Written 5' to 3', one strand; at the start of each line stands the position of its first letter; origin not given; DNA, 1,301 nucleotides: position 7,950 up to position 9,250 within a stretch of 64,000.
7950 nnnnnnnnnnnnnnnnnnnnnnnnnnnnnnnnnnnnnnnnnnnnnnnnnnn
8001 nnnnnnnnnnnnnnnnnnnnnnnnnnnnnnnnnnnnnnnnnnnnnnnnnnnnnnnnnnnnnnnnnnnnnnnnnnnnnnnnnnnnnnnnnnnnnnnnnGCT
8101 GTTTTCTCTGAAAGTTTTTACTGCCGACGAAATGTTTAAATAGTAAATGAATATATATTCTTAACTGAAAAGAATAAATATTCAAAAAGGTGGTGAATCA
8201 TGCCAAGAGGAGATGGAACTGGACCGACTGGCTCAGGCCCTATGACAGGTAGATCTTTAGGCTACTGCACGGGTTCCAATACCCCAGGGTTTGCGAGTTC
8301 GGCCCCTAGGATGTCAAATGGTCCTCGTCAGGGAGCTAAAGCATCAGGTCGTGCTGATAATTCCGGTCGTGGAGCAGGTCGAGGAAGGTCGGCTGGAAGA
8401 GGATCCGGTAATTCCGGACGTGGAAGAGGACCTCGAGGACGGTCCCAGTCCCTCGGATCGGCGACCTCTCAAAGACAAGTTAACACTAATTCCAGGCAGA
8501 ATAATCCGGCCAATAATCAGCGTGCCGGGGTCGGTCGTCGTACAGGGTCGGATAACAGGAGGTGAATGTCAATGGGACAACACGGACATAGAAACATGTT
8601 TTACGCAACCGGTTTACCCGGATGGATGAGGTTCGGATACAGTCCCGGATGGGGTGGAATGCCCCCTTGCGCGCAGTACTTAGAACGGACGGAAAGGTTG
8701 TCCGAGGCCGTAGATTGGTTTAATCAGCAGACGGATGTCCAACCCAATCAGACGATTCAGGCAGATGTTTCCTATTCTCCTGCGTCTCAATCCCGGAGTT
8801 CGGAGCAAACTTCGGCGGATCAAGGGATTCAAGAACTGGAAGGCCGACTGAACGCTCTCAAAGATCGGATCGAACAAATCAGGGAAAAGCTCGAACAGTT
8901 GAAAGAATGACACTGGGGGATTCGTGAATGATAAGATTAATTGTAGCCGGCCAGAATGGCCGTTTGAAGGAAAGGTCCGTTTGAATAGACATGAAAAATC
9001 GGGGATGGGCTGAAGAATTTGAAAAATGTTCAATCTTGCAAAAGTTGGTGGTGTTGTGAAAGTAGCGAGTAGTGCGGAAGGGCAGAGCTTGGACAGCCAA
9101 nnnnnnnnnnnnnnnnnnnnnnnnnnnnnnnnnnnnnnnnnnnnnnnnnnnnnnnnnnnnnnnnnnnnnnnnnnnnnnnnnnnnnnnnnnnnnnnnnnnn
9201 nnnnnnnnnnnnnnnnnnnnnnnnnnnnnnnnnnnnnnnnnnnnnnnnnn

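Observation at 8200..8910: DUF5320-like gene split by a single in-frame TGA (8563-8565) with the next ATG abutting in the same frame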

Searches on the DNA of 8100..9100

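Call 45: search_rna_families(source=window, start=8100, end=9100, threshold=evalue, max_evalue=1)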
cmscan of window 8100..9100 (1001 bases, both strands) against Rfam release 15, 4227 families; matches with E-value up to 1: 0.
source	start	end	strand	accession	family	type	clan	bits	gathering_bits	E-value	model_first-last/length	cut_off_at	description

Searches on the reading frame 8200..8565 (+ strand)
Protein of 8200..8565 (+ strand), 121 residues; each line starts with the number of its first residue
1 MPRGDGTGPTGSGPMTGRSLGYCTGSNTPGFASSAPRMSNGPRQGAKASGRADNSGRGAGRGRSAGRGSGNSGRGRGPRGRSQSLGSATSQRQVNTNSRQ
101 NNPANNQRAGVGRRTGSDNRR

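Call 4: search_protein_families(library=pfam, proteins=[window:8200-8562:+], max_evalue=0.1)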
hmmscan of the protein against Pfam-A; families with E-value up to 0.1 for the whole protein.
window:8200-8562:+ (121 aa): 1 family
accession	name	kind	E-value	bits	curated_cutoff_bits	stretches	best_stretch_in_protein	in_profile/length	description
PF17253.7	DUF5320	-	7.2e-11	43.6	27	1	1-89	1-63/99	Family of unknown function (DUF5320)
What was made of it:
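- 8200..8565 (+): ORF1: N-half of DUF5320. It holds the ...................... motif, an RG-rich region and a polar tail. It is 121 aa and very basic (K+R 21, D+E 3). Pfam PF17253 at 7e-11 (call 4).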

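Call 9: find_encoding_contigs(protein=window:8200-8565:+, flank=3000, max_places=10)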
Protein window:8200-8565:+ (121 aa): no gene with exactly this product is on record in the collection.

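Call 20: list_cluster_members(proteins=[window:8200-8562:+, window:8566-8907:+, window:8572-8907:+, window:9026-9427:+, window:9496-9789:+, window:9840-10682:+, window:10811-11650:-, window:6058-8094:+])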
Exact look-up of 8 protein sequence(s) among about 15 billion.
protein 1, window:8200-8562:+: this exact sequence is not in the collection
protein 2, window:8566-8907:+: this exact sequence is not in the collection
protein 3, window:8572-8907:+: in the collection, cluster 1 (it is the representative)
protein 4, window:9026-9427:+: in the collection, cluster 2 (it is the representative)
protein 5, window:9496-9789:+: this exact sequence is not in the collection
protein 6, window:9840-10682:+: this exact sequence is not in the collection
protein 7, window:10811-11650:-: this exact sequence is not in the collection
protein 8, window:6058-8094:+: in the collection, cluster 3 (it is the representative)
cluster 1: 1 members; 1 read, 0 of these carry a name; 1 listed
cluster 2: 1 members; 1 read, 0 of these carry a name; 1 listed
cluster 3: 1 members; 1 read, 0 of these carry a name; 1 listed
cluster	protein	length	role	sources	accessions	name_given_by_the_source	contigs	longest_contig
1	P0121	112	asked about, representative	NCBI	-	-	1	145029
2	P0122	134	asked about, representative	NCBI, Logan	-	-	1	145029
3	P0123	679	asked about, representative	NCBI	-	-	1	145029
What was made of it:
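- The exact ORF2 product is recorded from one NCBI contig of 145,029 bp (call 20).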

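Call 35: search_protein_families(library=ncbifam, proteins=[window:8200-8562:+], max_evalue=0.1)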
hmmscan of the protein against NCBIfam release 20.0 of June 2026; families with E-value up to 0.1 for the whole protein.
window:8200-8562:+ (121 aa): 0 families

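Call 65: list_cluster_members(proteins=[window:8242-8562:+, window:8311-8562:+, window:8291-8626:+, L015:2632-2982:+, L016:1133-1474:+, L017:2595-2981:+, L095:2608-2982:+, L015:3001-3315:+])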
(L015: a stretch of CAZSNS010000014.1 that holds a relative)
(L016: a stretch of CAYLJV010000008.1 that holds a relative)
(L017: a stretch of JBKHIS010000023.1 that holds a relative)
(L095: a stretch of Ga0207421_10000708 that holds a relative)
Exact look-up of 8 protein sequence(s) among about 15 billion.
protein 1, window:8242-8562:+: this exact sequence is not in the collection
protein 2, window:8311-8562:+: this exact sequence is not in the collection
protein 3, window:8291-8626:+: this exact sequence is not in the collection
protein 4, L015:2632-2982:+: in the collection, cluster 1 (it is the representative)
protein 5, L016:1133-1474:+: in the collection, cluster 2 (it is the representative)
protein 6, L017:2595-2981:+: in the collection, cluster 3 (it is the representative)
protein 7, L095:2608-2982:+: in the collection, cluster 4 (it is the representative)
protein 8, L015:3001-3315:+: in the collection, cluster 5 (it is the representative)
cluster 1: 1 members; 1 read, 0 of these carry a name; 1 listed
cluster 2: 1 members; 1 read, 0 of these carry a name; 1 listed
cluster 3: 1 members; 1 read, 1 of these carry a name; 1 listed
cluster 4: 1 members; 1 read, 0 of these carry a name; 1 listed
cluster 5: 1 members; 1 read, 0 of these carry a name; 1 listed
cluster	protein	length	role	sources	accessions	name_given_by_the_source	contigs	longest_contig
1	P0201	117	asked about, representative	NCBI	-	-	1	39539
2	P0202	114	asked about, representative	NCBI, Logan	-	-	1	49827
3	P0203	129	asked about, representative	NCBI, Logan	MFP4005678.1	MAG: DUF5320 domain-containing protein [Candidatus Hadarchaeia archaeon]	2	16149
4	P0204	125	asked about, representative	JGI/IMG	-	-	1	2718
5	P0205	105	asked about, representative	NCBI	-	-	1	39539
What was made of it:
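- They are annotated as separate proteins in public records, for example MFP4005678.1 (call 65). ORF1's exact product is absent from the public protein collection while ORF2's is present, so a gene caller probably skipped ORF1 (calls 20, 65). L016's N-half product is recorded from both an NCBI and a Logan assembly (call 65). ORF1 is missing from the public gene calls while ORF2 is present (calls 20, 65).
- Tried and rejected: It is not in the protein collection either (call 65).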

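Call 68: find_homologous_proteins(query=A2, max_evalue=1e-8)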
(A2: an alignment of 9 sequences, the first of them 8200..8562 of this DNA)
Query A2 (9 sequences) (121 aa, profile of the alignment): 6596 proteins with E <= 1e-8 among 8000 candidates; the best 120 are listed.
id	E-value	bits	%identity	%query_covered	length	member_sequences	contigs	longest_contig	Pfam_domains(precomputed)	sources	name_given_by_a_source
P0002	1.9e-42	163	68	28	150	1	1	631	PF17253.8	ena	-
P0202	2.2e-41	159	65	38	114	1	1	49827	PF17253.8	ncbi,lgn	-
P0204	1.3e-39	154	52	85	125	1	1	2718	PF17253.8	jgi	-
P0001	3.2e-39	152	59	60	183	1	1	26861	PF17253.8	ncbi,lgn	-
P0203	5.6e-39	152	65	38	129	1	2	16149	PF17253.8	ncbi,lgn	ncbi:MAG: DUF5320 domain-containing protein [Candidatus Hadarchaeia archaeon]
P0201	4.5e-38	149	72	38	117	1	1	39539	PF17253.8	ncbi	-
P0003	1.3e-36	144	76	31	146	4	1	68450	PF17253.8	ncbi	ncbi:MAG: DUF5320 domain-containing protein [Candidatus Hadarchaeota archaeon]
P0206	1.4e-36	144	71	34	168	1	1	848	PF17253.8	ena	-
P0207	5.1e-36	142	72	38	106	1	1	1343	PF17253.8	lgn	-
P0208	2.4e-33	133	60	43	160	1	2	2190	PF17253.8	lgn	-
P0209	3.1e-33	133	69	30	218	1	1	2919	PF17253.8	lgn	-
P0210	3.1e-30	123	57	56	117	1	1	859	PF17253.8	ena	-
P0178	1.1e-29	122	69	37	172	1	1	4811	PF17253.8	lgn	-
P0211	2.1e-29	121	64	30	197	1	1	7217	PF17253.8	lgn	-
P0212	3.2e-29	120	71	26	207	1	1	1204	PF17253.8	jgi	-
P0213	4.8e-28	116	71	31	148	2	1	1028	PF17253.8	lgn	-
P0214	1.4e-26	111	71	26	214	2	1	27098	PF17253.8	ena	-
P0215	2.0e-26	111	76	31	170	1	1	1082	PF17253.8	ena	-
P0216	4.8e-26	110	61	30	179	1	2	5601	PF17253.8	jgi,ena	-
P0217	1.1e-25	109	68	26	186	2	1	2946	PF17253.8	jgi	jgi:hypothetical protein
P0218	1.7e-25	108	-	-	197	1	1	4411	PF17253.8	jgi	jgi:hypothetical protein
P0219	1.8e-25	108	67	30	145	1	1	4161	PF17253.8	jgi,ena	-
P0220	2.9e-25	107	61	30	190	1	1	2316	PF17253.8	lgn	-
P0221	4.8e-25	107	71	26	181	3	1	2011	PF17253.8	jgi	-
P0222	5.6e-25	106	68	26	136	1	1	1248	PF17253.8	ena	-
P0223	9.8e-25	106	63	29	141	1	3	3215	PF17253.8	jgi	jgi:hypothetical protein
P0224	1.0e-24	105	67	30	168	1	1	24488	PF17253.8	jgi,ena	-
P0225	1.2e-24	105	72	30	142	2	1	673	PF17253.8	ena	-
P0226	1.3e-24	105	-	-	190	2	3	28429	PF17253.8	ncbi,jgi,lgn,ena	-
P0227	1.9e-24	105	58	30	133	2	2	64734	PF17253.8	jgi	-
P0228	2.3e-24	104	64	30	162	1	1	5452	PF17253.8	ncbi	-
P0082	2.6e-24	104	64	30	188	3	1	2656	PF17253.8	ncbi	-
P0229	3.4e-24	104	67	30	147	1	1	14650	PF17253.8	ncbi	-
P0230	3.4e-24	104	66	29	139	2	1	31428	PF17253.8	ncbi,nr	ncbi:MAG: hypothetical protein DRP74_02005 [Candidatus Omnitrophota bacterium]|nr:MAG: hypothetical 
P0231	3.7e-24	104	45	62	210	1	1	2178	PF17253.8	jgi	jgi:hypothetical protein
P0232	5.8e-24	103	66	29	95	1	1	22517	PF17253.8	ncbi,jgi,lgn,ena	-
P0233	7.6e-24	103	71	26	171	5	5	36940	PF17253.8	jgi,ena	-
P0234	9.1e-24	102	71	26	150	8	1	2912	PF17253.8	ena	-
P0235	1.0e-23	102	40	88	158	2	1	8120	PF17253.8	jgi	jgi:hypothetical protein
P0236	1.1e-23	102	71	26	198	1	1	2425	PF17253.8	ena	-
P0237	1.2e-23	102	64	30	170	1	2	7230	PF17253.8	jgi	jgi:hypothetical protein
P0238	1.4e-23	102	68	26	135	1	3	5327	PF17253.8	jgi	-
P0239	1.5e-23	102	74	28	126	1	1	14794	PF17253.8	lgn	-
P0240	1.6e-23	102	69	30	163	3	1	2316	PF17253.8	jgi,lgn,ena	-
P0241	1.9e-23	101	71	29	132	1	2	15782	PF17253.8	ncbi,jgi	jgi:hypothetical protein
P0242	2.1e-23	101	65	26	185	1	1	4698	PF17253.8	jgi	-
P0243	2.2e-23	101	67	30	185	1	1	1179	PF17253.8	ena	-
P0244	2.4e-23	101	68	26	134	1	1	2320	PF17253.8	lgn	-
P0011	2.7e-23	101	64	30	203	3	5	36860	PF17253.8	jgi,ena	-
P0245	2.8e-23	101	69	30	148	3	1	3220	PF17253.8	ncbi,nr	ncbi:DUF5320 family protein [Candidatus Bathyarchaeota archaeon]|nr:DUF5320 family protein [Candidat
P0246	2.8e-23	101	58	30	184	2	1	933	PF17253.8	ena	-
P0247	3.1e-23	101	61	30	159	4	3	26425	PF17253.8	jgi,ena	-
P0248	3.7e-23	100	64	30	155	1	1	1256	PF17253.8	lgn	-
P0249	4.0e-23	100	67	30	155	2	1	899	PF17253.8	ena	-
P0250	4.9e-23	100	49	58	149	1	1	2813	PF17253.8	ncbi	-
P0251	5.7e-23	100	72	26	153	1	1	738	PF17253.8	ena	-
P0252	5.9e-23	100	67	30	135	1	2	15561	PF17253.8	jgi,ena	-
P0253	7.8e-23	99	69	26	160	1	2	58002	PF17253.8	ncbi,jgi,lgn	jgi:hypothetical protein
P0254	7.9e-23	99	72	26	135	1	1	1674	PF17253.8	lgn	-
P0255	8.0e-23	99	56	30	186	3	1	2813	PF17253.8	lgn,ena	-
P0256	8.5e-23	99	77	29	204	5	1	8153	PF17253.8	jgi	-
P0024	9.6e-23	99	67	30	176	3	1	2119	PF17253.8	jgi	-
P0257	9.9e-23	99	75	26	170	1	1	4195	PF17253.8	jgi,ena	-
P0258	1.0e-22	99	65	31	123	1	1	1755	PF17253.8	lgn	-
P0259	1.0e-22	99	61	30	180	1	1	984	PF17253.8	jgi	jgi:hypothetical protein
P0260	1.0e-22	99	61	30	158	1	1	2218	PF17253.8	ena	-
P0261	1.1e-22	99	71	26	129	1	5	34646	PF17253.8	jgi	jgi:hypothetical protein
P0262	1.2e-22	99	72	26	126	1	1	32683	PF17253.8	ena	-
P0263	1.2e-22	99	72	26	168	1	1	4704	PF17253.8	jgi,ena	-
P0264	1.2e-22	99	67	30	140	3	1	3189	PF17253.8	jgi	-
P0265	1.5e-22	98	61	30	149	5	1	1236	PF17253.8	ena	-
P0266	1.5e-22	98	67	30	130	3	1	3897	PF17253.8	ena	-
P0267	1.7e-22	98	74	26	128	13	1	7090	PF17253.8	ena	-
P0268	1.7e-22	98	71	26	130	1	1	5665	PF17253.8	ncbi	-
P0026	1.7e-22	98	67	30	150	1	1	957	PF17253.8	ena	-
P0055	1.8e-22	98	64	30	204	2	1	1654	PF17253.8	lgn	-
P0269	1.9e-22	98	74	26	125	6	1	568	PF17253.8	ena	-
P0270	2.8e-22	98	68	26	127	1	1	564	PF17253.8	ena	-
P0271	2.9e-22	98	66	29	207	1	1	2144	PF17253.8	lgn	-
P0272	3.5e-22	97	68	26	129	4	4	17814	PF17253.8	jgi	-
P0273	3.9e-22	97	69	29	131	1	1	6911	PF17253.8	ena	-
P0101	4.0e-22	97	69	26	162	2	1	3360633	PF17253.8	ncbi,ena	-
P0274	4.2e-22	97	71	26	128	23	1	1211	PF17253.8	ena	-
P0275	4.3e-22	97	71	26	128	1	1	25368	PF17253.8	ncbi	-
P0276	5.1e-22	97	74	29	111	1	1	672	PF17253.8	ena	-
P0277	5.6e-22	97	68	26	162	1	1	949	PF17253.8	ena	-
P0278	5.7e-22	97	61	31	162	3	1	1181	PF17253.8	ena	-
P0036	6.0e-22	97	71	26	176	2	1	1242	PF17253.8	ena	-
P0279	7.4e-22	96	64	30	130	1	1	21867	PF17253.8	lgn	-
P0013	7.5e-22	96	-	-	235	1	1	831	PF17253.8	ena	-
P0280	7.6e-22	96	-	-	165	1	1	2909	PF17253.8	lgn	-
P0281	7.6e-22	96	71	26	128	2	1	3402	PF17253.8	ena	-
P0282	8.2e-22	96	64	30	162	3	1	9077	PF17253.8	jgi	jgi:hypothetical protein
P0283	8.3e-22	96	61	30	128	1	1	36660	PF17253.8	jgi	-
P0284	8.6e-22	96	63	26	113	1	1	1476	PF17253.8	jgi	-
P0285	9.6e-22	96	58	30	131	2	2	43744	PF17253.8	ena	-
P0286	1.1e-21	96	-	-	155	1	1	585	PF17253.8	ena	-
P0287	1.2e-21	96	51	58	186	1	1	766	PF17253.8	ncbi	-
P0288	1.2e-21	96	66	29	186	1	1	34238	PF17253.8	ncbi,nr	ncbi:MAG: DUF5320 domain-containing protein [Spirochaetales bacterium]|nr:DUF5320 domain-containing 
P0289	1.3e-21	95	-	-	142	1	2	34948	PF17253.8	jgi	-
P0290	1.3e-21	95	64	30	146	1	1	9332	PF17253.8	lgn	-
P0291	1.3e-21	95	71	26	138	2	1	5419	PF17253.8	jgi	-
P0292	1.3e-21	95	74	29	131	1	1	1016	PF17253.8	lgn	-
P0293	1.4e-21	95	-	-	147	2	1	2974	PF17253.8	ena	-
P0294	1.4e-21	95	68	26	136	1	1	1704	PF17253.8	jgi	jgi:hypothetical protein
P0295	1.5e-21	95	64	27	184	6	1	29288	PF17253.8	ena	-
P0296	2.1e-21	95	67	30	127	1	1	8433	PF17253.8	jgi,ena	-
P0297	2.2e-21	95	71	26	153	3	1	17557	PF17253.8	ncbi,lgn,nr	ncbi:MAG: DUF5320 domain-containing protein [Firmicutes bacterium]|nr:DUF5320 domain-containing prot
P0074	2.6e-21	94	71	29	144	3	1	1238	PF17253.8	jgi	-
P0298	2.7e-21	94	69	26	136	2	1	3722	PF17253.8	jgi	-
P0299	2.7e-21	94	72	26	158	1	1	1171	PF17253.8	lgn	-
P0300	3.0e-21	94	74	26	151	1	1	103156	PF17253.8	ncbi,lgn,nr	ncbi:MAG: DUF5320 domain-containing protein [Firmicutes bacterium]|nr:DUF5320 domain-containing prot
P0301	3.3e-21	94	74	28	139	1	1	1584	PF17253.8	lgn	-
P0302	3.6e-21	94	74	26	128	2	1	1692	PF17253.8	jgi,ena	-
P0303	3.7e-21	94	68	26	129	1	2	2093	PF17253.8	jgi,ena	-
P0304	3.8e-21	94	74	26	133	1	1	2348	PF17253.8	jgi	-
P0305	3.9e-21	94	66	29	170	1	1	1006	PF17253.8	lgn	-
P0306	4.0e-21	94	74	26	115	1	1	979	PF17253.8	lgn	-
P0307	4.0e-21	94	74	26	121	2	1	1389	PF17253.8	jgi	jgi:hypothetical protein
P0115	4.1e-21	94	-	-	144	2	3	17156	PF17253.8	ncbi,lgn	-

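Call 70: find_encoding_contigs(protein=P0207, flank=1500, max_places=4)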
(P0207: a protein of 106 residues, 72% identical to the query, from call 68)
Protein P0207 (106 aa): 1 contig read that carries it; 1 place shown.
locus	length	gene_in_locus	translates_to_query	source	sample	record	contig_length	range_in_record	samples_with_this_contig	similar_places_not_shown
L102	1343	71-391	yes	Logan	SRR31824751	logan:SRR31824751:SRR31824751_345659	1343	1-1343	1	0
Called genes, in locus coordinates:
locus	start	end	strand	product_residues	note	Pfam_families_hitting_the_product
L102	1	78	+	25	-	?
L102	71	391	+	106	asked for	PF17253:DUF5320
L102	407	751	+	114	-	-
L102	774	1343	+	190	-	?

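Call 71: find_encoding_contigs(protein=P0210, flank=1500, max_places=4)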
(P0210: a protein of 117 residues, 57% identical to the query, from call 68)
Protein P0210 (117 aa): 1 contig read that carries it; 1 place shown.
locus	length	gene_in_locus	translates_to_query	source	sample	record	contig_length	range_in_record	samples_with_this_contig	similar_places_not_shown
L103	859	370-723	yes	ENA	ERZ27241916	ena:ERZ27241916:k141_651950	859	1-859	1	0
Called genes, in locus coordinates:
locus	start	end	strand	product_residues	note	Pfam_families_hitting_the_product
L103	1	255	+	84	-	?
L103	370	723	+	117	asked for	PF17253:DUF5320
